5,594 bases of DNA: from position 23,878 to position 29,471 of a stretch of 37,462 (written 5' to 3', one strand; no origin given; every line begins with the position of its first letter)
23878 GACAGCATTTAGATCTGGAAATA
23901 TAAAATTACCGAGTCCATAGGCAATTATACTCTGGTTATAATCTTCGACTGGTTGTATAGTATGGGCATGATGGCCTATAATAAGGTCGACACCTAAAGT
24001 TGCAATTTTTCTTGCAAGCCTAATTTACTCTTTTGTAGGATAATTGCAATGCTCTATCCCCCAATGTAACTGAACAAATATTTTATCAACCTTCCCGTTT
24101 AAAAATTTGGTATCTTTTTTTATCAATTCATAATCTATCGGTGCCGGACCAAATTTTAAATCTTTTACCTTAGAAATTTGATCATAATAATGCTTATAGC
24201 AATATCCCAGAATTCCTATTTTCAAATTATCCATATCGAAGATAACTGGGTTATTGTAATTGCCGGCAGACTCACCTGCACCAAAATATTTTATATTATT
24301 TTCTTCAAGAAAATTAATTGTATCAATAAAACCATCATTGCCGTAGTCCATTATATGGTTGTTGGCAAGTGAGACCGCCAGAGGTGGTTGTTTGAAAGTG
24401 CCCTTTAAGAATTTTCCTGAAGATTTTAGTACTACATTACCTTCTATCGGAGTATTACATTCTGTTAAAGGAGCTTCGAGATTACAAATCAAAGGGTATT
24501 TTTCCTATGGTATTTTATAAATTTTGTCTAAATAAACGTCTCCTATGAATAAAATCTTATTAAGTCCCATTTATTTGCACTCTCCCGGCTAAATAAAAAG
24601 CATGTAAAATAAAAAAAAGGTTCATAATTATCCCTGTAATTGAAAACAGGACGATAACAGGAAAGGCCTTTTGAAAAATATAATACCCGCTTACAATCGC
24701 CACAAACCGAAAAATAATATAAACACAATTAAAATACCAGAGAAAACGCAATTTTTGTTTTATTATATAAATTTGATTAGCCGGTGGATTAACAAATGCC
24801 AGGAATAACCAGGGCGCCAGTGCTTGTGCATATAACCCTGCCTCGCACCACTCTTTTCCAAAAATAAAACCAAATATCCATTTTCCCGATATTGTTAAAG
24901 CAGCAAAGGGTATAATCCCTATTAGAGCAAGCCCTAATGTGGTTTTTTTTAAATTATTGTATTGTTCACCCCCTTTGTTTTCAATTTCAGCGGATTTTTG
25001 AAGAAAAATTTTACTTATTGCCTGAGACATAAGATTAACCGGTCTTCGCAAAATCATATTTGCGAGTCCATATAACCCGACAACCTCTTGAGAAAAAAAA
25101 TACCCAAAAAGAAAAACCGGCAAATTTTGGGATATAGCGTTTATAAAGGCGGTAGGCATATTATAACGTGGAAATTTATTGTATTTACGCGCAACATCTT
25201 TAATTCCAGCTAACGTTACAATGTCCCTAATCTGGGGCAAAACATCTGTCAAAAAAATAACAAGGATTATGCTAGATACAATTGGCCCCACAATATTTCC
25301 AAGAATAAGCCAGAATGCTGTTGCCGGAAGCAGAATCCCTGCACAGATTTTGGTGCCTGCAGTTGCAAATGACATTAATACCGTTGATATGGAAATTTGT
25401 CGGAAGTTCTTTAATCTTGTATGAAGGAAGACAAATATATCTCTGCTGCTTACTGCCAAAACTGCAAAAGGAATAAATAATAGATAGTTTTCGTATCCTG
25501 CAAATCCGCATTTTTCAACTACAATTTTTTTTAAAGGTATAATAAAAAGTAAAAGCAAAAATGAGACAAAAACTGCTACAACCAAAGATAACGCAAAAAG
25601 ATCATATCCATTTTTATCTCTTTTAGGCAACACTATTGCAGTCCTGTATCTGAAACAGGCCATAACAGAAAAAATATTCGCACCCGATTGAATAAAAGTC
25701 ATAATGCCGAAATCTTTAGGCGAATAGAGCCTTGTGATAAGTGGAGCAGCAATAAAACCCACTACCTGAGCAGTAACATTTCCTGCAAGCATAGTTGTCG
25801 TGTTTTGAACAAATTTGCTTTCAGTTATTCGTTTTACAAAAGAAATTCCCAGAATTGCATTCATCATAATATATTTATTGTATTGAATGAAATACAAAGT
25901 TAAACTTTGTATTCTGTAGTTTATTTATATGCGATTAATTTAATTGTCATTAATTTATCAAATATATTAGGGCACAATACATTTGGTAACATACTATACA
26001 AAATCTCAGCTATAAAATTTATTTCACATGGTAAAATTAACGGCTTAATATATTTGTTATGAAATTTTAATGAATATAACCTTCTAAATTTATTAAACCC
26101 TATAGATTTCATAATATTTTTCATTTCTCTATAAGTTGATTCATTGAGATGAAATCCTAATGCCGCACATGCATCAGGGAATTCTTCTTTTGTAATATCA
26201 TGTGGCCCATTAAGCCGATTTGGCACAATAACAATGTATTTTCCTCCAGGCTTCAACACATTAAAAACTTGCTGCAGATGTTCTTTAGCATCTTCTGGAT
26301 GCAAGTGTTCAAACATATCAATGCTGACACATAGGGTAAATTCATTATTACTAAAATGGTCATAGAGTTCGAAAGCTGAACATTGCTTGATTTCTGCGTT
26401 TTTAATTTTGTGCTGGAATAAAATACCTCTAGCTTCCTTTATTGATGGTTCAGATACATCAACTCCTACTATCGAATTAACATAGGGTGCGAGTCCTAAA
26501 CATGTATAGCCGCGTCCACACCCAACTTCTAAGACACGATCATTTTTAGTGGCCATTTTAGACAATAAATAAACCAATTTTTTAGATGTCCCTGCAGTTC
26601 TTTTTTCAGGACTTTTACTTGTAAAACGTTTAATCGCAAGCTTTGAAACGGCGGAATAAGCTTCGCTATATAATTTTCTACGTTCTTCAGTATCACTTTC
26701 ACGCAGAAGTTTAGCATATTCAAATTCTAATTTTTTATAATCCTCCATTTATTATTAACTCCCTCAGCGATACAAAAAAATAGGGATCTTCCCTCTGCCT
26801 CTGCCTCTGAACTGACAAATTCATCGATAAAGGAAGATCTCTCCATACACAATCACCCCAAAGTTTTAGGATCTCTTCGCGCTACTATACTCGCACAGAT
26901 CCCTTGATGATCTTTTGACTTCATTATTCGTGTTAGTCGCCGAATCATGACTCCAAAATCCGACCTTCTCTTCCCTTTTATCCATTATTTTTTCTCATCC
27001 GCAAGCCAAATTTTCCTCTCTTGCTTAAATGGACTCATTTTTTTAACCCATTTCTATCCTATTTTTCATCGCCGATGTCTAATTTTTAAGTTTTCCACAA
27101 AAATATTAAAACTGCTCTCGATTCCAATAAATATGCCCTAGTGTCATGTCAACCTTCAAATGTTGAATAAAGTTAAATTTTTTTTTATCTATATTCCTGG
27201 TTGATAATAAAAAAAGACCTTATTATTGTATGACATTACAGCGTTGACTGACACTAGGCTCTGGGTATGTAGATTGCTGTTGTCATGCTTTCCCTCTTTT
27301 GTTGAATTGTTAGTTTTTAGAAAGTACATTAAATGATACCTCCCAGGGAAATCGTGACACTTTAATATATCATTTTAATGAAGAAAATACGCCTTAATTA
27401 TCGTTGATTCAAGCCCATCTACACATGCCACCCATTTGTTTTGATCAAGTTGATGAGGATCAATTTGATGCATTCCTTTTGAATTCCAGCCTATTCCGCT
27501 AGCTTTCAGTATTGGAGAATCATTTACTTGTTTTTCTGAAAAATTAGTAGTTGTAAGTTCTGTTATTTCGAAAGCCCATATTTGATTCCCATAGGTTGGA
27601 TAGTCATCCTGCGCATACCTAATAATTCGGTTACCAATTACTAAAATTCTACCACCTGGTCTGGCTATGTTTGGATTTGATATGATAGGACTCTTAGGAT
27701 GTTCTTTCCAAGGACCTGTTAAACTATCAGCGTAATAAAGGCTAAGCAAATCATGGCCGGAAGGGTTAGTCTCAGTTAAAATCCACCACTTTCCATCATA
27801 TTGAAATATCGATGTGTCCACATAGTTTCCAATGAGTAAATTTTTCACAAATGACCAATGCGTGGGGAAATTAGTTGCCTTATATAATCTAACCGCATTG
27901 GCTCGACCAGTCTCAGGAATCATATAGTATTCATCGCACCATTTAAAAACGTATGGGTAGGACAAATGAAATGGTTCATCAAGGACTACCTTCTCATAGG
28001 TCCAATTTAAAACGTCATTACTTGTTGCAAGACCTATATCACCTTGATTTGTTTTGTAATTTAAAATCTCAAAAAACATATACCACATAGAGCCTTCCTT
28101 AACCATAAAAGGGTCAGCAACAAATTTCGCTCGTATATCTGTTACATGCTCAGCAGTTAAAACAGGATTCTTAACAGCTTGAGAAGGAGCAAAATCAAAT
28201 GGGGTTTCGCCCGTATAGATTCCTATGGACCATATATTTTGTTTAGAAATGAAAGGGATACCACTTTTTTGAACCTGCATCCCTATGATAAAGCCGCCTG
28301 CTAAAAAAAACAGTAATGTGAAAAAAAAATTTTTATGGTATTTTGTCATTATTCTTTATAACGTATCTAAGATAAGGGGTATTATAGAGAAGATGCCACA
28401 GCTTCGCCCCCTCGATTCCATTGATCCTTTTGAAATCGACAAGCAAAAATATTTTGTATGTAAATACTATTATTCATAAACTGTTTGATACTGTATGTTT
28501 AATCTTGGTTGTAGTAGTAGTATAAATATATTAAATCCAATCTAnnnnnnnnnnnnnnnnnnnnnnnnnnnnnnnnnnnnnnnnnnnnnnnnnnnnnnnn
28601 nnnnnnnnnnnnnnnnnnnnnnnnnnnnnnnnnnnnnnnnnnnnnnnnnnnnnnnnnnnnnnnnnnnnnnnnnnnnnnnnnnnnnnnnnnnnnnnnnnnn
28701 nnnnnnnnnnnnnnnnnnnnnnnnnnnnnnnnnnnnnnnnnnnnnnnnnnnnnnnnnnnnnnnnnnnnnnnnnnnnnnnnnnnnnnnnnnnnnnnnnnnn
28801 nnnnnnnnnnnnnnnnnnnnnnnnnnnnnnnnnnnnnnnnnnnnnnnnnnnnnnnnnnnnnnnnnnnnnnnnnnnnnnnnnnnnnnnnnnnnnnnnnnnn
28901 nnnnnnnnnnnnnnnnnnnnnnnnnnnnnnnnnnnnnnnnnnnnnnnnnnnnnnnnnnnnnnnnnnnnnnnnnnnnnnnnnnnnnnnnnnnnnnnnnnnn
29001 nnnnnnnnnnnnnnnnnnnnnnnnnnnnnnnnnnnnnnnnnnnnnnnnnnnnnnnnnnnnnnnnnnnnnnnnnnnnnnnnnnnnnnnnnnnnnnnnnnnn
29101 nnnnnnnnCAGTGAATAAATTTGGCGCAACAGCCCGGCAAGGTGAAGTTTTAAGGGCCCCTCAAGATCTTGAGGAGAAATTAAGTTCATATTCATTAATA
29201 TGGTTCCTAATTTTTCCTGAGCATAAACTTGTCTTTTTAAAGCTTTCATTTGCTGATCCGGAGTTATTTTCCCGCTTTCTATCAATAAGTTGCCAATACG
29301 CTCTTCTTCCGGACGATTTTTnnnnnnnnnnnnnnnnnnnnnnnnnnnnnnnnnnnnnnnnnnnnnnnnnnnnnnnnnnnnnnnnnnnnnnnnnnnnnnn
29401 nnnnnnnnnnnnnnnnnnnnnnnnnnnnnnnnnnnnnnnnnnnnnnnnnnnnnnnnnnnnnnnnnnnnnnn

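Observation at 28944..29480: BY tyrosine kinase with an inserted DUF4388-like plus tandem MshEN-type c-di-GMP-binding motif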

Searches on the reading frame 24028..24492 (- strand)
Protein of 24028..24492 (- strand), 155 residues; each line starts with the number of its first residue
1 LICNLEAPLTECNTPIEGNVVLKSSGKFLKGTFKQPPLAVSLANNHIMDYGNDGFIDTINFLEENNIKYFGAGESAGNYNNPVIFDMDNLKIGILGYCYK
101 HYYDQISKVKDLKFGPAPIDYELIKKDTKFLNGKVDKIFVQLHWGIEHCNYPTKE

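Call 22: search_protein_families(library=pfam, proteins=[window:24028-24492:-], max_evalue=0.001)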
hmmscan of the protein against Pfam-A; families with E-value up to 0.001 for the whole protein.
window:24028-24492:- (155 aa): 1 family
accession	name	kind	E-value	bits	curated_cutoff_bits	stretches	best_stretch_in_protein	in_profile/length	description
PF09587.15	PGA_cap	-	6.7e-28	98.3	27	1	2-154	43-208/255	Bacterial capsule synthesis protein PGA_cap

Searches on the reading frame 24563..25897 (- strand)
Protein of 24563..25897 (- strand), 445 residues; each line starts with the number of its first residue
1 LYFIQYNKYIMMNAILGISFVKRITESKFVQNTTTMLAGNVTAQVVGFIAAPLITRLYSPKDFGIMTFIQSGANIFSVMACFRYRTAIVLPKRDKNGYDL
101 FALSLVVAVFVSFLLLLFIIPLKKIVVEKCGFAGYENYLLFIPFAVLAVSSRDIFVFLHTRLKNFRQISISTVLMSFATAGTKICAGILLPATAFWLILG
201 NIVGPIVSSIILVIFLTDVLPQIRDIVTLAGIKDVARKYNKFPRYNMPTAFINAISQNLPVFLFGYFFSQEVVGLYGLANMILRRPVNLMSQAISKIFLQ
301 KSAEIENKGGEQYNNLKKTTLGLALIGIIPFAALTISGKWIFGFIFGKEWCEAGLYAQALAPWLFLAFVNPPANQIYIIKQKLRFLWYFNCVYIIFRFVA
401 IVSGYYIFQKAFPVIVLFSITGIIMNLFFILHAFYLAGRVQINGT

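Call 22: search_protein_families(library=pfam, proteins=[window:24563-25897:-], max_evalue=0.001)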
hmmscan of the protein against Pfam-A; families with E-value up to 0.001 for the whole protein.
window:24563-25897:- (445 aa): 2 families
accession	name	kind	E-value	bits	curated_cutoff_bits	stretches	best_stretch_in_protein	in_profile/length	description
PF13440.11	Polysacc_synt_3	-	1.9e-17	63.9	23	1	54-352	2-290/293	Polysaccharide biosynthesis protein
PF01943.22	Polysacc_synt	-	8.3e-10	39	28.2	1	30-294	2-262/274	Polysaccharide biosynthesis protein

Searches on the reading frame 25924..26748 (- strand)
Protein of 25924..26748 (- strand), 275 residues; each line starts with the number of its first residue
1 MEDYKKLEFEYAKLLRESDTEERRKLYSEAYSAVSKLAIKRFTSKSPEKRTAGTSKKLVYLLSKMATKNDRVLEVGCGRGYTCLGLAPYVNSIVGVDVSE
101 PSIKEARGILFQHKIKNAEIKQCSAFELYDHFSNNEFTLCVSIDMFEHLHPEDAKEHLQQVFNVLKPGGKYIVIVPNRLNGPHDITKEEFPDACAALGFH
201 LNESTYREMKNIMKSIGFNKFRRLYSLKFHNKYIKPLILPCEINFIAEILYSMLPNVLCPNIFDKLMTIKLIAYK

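Call 22: search_protein_families(library=pfam, proteins=[window:25924-26748:-], max_evalue=0.001)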
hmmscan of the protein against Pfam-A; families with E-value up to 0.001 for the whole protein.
window:25924-26748:- (275 aa): 12 families
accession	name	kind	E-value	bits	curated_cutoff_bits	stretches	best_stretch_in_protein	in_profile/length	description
PF13847.12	Methyltransf_31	-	5.4e-19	68.7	27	1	67-191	2-119/145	Methyltransferase domain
PF13649.12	Methyltransf_25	-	2e-18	67.3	27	1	72-169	1-97/97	Methyltransferase domain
PF08241.18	Methyltransf_11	-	3e-16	60.3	21.2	1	73-173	1-95/95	Methyltransferase domain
PF13489.12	Methyltransf_23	-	5.1e-15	56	27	1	62-219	16-160/164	Methyltransferase domain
PF08242.18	Methyltransf_12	-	2.6e-12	47.7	30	1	73-170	1-97/98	Methyltransferase domain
PF02353.26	CMAS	-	1.6e-10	41.2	27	1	55-172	48-163/273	Mycolic acid cyclopropane synthetase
PF05724.17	TPMT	-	1.7e-06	28.3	26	1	55-175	23-155/218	Thiopurine S-methyltransferase (TPMT)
PF05175.20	MTS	-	1.7e-06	28.2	23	1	61-190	23-154/170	Methyltransferase small domain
PF05958.17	tRNA_U5-meth_tr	-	3.3e-06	26.8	23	1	55-134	188-267/357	tRNA (Uracil-5-)-methyltransferase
PF01209.24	Ubie_methyltran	-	1.7e-05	24.8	20.1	1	67-174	46-152/233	ubiE/COQ5 methyltransferase family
PF03291.22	mRNA_G-N7_MeTrfase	-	8.1e-05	22.3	26.6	1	64-178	51-185/315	mRNA (guanine-N(7))-methyltransferase domain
PF02390.23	Methyltransf_4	-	0.00071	19.5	24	0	71-136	4-72/173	Putative methyltransferase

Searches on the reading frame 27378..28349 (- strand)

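Call 22: search_protein_families(library=pfam, proteins=[window:27378-28349:-], max_evalue=0.001)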
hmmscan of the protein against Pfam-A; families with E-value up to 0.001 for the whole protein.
window:27378-28349:- (324 aa): 3 families
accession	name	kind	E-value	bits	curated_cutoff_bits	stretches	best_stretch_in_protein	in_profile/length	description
PF24793.1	GINT1_N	-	1.9e-64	218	27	1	38-312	7-303/304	Glucosamine inositolphosphorylceramide transferase 1, N-terminal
PF04616.20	Glyco_hydro_43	-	7.2e-06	26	32.2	1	74-200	7-146/288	Glycosyl hydrolases family 43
PF00251.26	Glyco_hydro_32N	-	0.00025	21.2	22.1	0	59-182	115-235/307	Glycosyl hydrolases family 32 N-terminal domain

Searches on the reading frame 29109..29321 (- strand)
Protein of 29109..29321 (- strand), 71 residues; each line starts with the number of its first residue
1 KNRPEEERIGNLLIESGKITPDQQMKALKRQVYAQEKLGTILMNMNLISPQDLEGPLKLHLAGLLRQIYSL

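Call 78: search_protein_families(library=ncbifam, proteins=[window:29109-29321:-], max_evalue=1)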
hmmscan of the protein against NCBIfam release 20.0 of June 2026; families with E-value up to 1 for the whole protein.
seq(71 aa): 4 families
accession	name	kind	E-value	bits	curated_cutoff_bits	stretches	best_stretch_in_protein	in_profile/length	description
NF053729.1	c-di-GMP_motif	domain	1.6e-13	50.2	38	1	8-54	1-47/53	cyclic di-GMP-binding domain-containing protein, MshE-related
NF012033.0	PRK15489.1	equivalog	0.00032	19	537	1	6-53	490-537/703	glycosyl transferase family protein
TIGR03029.1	EpsG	equivalog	0.0005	19.3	313.8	1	7-57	3-53/274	chain length determinant protein tyrosine kinase EpsG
NF008411.1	PRK11234.1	equivalog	0.0066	14.9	1170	1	5-54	480-528/723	cyclic di-3',5'-guanylate-activated glycosyltransferase NfrB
